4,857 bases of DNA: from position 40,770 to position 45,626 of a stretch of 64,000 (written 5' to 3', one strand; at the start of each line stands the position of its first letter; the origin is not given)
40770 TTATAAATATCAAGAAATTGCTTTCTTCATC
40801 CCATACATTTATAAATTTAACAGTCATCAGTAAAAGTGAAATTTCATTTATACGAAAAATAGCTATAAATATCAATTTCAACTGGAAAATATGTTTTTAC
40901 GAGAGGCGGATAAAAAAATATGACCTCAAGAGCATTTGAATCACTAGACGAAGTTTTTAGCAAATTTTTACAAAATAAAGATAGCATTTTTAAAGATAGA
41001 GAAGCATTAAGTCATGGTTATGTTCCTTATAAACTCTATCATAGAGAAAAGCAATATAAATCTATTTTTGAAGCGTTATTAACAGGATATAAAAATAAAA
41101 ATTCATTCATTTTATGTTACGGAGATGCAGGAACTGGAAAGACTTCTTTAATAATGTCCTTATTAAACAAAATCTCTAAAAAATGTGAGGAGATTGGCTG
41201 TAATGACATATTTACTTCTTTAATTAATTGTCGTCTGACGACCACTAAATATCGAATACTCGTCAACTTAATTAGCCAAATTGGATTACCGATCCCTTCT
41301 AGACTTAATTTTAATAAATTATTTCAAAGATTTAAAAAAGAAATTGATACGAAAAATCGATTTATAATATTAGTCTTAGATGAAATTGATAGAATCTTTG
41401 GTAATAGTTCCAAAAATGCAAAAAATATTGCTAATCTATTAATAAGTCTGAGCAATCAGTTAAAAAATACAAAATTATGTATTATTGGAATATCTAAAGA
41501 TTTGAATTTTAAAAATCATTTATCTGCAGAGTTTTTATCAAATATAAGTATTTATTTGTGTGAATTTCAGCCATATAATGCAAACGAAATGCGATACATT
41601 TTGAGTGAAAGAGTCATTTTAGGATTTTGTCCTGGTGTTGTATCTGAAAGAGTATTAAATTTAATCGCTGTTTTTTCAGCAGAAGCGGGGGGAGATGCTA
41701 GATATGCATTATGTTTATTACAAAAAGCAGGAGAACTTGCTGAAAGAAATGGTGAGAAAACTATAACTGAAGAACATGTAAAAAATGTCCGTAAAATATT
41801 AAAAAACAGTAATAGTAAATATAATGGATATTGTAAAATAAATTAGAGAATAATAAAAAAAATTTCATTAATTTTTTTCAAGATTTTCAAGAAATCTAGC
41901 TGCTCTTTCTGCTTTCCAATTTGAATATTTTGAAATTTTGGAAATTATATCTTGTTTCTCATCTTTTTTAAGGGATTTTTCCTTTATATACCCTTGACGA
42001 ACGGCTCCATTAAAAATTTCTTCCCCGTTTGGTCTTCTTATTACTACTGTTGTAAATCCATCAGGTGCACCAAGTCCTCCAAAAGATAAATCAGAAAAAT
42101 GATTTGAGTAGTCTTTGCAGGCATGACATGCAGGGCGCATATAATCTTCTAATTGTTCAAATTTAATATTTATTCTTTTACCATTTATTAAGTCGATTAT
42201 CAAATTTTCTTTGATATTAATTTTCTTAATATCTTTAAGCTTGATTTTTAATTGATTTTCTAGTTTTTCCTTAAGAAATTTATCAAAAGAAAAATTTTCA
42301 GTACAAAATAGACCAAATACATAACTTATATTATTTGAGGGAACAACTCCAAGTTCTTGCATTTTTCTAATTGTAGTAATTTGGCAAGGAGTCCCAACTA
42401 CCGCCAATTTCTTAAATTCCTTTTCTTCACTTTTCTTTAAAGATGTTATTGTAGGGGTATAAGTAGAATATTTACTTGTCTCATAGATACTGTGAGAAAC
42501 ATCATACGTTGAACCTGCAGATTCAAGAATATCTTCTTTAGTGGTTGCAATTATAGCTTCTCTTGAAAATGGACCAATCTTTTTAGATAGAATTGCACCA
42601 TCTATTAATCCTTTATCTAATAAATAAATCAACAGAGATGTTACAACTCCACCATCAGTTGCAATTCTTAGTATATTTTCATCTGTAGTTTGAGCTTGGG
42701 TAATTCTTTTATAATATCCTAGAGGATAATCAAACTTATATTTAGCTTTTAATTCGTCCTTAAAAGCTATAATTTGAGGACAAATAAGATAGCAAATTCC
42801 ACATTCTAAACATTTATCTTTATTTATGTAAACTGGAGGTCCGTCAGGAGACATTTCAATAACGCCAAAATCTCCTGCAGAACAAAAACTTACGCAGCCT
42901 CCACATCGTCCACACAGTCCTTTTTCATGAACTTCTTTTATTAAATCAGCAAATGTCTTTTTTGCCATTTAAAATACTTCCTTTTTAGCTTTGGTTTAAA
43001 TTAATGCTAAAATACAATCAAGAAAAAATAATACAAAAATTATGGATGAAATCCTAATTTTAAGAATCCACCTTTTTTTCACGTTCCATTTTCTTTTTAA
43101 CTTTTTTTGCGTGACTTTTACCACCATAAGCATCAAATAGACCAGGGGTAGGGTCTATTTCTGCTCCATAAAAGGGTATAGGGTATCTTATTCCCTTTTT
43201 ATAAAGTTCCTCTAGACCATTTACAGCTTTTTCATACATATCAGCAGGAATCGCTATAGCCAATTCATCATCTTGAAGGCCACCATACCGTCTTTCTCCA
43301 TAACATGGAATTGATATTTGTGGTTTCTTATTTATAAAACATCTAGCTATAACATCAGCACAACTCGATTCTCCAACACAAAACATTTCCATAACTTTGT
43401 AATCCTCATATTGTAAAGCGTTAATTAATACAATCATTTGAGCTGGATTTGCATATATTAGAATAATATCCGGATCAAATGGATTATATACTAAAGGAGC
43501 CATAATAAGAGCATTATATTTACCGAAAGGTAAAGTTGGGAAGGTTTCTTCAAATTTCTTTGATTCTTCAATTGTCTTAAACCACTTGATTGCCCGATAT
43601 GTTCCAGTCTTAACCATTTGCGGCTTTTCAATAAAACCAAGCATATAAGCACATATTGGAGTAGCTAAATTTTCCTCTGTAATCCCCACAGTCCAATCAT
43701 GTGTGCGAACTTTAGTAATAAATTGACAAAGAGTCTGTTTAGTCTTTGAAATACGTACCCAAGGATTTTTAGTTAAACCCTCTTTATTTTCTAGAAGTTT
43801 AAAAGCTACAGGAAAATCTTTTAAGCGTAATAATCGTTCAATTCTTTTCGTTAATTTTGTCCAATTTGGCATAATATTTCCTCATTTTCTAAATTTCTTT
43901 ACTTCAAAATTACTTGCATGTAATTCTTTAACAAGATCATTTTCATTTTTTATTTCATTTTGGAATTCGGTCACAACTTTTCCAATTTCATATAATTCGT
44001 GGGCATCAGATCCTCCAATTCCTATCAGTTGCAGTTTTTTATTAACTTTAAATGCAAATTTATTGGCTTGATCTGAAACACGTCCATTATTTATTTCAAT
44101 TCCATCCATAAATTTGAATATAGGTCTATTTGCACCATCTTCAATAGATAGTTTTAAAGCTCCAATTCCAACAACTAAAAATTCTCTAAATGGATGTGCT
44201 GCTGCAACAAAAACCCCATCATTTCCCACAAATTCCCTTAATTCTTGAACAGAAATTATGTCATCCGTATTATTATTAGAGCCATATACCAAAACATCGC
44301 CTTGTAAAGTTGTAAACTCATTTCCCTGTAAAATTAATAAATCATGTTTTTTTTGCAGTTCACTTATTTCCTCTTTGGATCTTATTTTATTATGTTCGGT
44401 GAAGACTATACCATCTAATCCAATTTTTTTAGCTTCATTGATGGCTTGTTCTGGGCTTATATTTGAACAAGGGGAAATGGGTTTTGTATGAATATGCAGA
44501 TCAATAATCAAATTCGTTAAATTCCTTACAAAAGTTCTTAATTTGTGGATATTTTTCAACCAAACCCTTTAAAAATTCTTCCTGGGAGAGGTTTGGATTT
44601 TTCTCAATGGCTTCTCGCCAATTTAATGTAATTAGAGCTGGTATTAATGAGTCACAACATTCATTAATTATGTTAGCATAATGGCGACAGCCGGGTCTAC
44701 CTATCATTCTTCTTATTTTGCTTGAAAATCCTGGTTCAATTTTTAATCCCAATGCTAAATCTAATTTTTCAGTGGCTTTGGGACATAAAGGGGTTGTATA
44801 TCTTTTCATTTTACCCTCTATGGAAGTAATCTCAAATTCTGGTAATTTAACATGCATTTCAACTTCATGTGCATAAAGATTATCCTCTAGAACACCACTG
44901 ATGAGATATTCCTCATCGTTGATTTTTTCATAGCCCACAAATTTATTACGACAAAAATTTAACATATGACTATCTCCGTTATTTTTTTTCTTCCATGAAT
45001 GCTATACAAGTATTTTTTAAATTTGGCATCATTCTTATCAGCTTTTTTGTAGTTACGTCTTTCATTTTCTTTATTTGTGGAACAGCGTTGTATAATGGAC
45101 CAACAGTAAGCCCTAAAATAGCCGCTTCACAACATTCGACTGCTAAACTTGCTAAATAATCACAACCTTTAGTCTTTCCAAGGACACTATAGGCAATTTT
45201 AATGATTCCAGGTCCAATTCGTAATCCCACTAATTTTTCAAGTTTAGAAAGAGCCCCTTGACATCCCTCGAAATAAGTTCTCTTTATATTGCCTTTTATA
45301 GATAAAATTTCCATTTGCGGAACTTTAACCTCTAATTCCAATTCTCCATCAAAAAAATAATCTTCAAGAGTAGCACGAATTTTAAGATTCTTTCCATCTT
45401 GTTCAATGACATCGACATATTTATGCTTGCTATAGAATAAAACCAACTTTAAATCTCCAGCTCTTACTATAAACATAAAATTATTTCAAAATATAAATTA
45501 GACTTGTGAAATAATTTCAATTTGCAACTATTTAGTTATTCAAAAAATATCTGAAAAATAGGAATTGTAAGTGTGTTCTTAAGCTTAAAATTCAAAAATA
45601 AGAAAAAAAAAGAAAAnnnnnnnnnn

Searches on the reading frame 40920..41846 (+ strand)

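Call 51: search_protein_families(library=pfam, proteins=[window:40920-41846:+])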
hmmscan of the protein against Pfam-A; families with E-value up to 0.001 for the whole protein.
window:40920-41846:+ (308 aa): 14 families
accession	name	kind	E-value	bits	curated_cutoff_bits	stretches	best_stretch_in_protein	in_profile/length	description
PF22703.2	Cdc6_lid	-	5.7e-21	74.6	27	1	226-290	2-66/68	Cdc6 AAA+ ATPase-type lid domain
PF13401.12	AAA_22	-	9.7e-15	55.5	27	1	60-190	4-122/130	AAA domain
PF00004.35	AAA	-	7.7e-11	43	21.2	1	64-194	1-110/131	ATPase family associated with various cellular activities (AAA)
PF13191.12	AAA_16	-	4.6e-10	40.7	32.6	1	38-160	1-145/167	AAA ATPase domain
PF05621.17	TniB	-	1.5e-07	31.5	22.4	1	40-184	13-156/189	Bacterial TniB protein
PF01637.24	ATPase_2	-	1.6e-07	31.8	33.2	1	42-189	4-151/225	ATPase domain predominantly from Archaea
PF24883.2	NPHP3_N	-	1.4e-05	25.7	24.8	0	58-92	19-53/164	Nephrocystin 3, N-terminal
PF05729.18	NACHT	-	1.7e-05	25.2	26.7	1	64-189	3-127/167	NACHT domain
PF07693.20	KAP_NTPase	-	1.7e-05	24.7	20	0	125-178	129-182/293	KAP family P-loop domain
PF09848.15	SLFN-g3_helicase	-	3.9e-05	23.5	24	1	63-205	3-137/354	Schlafen group 3, DNA/RNA helicase domain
PF13481.12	AAA_25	-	8.9e-05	22.6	27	0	52-89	24-61/195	AAA domain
PF12775.13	AAA_7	-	0.00031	20.7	25.8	1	51-89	23-62/181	P-loop containing dynein motor region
PF16193.11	AAA_assoc_2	-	0.0005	20.7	34.3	1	251-291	14-55/81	AAA C-terminal domain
PF19995.5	iSTAND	-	0.00062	20.6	24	0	42-162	6-129/163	inactive STAND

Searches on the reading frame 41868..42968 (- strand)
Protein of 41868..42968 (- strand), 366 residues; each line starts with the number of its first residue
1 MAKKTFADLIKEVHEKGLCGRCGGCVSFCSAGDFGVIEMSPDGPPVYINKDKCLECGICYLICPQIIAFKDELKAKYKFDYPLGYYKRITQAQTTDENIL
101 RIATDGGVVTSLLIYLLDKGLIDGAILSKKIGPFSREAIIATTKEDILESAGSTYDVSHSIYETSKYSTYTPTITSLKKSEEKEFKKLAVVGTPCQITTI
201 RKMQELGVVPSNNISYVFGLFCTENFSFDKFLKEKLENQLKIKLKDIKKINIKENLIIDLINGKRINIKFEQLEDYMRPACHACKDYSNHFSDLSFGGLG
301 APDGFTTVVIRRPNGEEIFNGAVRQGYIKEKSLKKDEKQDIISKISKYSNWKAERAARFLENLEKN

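Call 51: search_protein_families(library=pfam, proteins=[window:41868-42968:-])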
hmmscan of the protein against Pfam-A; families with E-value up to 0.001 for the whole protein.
window:41868-42968:- (366 aa): 9 families
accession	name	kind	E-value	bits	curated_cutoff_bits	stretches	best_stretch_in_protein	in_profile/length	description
PF04432.18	FrhB_FdhB_C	-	7.3e-42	143.2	23.3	1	186-334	2-148/150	Coenzyme F420 hydrogenase/dehydrogenase, beta subunit C terminus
PF04422.18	FrhB_FdhB_N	-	9.6e-19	67.7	22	1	90-159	2-72/78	Coenzyme F420 hydrogenase/dehydrogenase, beta subunit N-term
PF13237.11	Fer4_10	-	4e-07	30.3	25.5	2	13-64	3-53/53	4Fe-4S dicluster domain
PF13187.11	Fer4_9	-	2.2e-05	24.8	27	1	19-65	2-49/52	4Fe-4S dicluster domain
PF12838.12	Fer4_7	-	3.2e-05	24.7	27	1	19-65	2-50/52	4Fe-4S dicluster domain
PF12837.12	Fer4_6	-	8.4e-05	22.8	25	1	46-64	2-20/24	4Fe-4S binding domain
PF14697.11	Fer4_21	-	0.00014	22.4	35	1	18-65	7-53/59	4Fe-4S dicluster domain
PF12797.12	Fer4_2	-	0.00017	21.8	24.5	1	44-64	1-21/22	4Fe-4S binding domain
PF00037.32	Fer4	-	0.00023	21.3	21.1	1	46-64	1-19/24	4Fe-4S binding domain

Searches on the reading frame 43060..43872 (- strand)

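Call 51: search_protein_families(library=pfam, proteins=[window:43060-43872:-])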
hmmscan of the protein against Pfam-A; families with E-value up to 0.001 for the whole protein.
window:43060-43872:- (270 aa): 1 family
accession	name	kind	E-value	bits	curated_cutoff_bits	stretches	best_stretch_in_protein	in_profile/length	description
PF02596.20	DUF169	-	1.8e-57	195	27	1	11-218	2-208/209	Uncharacterised ArCR, COG2043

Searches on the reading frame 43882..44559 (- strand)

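Call 51: search_protein_families(library=pfam, proteins=[window:43882-44559:-])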
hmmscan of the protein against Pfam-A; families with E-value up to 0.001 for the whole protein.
window:43882-44559:- (225 aa): 2 families
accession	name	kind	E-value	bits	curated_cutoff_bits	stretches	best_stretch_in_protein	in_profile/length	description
PF13263.12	PHP_C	-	5.9e-14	51.8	21.3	1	164-215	2-53/56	PHP-associated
PF02811.25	PHP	-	9e-07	29.8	26.4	1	20-84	1-65/164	PHP domain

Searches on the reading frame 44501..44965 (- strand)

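Call 51: search_protein_families(library=pfam, proteins=[window:44501-44965:-])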
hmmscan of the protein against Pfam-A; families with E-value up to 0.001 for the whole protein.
window:44501-44965:- (154 aa): 1 family
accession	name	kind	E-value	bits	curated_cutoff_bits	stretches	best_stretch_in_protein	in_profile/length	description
PF11136.13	DUF2889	-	3.2e-08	34.3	25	1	27-102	39-116/123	Protein of unknown function (DUF2889)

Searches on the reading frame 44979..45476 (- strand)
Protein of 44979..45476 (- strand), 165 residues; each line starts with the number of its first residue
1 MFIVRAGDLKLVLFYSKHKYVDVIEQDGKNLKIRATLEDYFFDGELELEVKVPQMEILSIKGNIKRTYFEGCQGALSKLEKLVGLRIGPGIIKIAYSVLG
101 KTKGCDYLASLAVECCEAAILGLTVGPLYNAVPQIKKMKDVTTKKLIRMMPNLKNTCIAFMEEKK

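Call 51: search_protein_families(library=pfam, proteins=[window:44979-45476:-])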
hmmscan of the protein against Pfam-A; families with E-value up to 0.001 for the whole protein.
window:44979-45476:- (165 aa): 1 family
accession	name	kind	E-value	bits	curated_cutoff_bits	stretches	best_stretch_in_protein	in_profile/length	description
PF11136.13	DUF2889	-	3.3e-08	34.2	25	1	42-119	45-121/123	Protein of unknown function (DUF2889)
